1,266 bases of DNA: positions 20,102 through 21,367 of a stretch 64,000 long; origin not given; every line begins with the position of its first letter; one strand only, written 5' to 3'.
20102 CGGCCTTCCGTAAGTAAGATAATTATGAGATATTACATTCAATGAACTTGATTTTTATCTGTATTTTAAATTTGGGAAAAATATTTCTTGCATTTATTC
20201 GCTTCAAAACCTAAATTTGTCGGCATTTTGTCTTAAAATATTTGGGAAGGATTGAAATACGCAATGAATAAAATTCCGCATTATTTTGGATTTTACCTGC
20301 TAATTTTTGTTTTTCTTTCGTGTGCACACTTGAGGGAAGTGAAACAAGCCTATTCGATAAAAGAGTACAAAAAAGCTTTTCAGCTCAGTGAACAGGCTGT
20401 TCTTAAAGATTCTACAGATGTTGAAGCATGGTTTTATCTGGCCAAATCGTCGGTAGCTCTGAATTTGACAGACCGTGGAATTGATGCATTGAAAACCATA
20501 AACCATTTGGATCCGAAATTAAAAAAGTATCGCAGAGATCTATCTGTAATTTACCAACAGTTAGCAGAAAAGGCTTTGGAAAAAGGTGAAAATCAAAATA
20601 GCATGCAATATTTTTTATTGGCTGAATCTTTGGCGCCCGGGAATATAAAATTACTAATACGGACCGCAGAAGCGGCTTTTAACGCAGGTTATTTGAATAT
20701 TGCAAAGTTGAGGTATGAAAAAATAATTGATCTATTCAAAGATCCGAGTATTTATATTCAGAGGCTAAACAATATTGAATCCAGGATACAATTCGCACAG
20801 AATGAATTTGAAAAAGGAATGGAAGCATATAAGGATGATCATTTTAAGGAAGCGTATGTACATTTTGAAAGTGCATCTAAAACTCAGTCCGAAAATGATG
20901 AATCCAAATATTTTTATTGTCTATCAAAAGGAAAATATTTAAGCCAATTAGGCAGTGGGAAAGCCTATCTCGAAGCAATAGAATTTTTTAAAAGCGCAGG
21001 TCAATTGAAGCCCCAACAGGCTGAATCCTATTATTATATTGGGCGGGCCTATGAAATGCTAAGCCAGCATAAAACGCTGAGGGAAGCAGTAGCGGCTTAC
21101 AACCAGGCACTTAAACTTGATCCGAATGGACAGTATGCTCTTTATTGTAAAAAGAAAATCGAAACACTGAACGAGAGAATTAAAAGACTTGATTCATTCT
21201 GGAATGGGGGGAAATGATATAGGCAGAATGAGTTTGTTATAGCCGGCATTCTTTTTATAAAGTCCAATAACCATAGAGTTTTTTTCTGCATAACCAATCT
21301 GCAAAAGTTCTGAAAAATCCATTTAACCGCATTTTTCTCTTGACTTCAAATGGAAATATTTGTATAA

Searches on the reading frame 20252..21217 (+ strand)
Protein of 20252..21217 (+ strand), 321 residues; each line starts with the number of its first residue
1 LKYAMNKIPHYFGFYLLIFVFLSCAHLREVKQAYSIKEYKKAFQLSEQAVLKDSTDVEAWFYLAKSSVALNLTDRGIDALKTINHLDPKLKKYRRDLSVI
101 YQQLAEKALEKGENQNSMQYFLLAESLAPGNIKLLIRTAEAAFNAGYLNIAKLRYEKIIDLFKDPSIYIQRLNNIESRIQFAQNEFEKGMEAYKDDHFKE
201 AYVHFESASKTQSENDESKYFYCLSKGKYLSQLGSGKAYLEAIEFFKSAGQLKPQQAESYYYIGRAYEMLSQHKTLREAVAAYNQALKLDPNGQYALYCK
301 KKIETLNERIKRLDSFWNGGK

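Call 64: search_protein_families(library=pfam, proteins=[window:20252-21217:+], max_evalue=0.001)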
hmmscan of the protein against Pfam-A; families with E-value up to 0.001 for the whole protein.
window:20252-21217:+ (321 aa): 8 families
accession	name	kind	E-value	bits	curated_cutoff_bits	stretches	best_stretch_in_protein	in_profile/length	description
PF13414.12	TPR_11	-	6.7e-10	38.9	26.8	0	278-298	12-32/42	TPR repeat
PF14559.12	TPR_19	-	2.9e-09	37.5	25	0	38-89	6-57/68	Tetratricopeptide repeat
PF23914.1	TPR_CcmH_CycH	-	5.9e-07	29.9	42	1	52-162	45-151/158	Cytochrome c-type biogenesis protein H TPR domain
PF07719.23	TPR_2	-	1.6e-06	28.2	27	0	257-292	1-33/34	Tetratricopeptide repeat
PF13431.12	TPR_17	-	1.7e-06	28.3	24.4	0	252-275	8-31/34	Tetratricopeptide repeat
PF13428.12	TPR_14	-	5.9e-06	26.9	23.5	0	270-295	11-36/44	Tetratricopeptide repeat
PF12895.13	ANAPC3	-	9.7e-05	23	27.2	0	34-82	34-81/82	Anaphase-promoting complex, cyclosome, subunit 3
PF13174.12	TPR_6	-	0.00024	22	26.3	0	258-292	1-32/33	Tetratricopeptide repeat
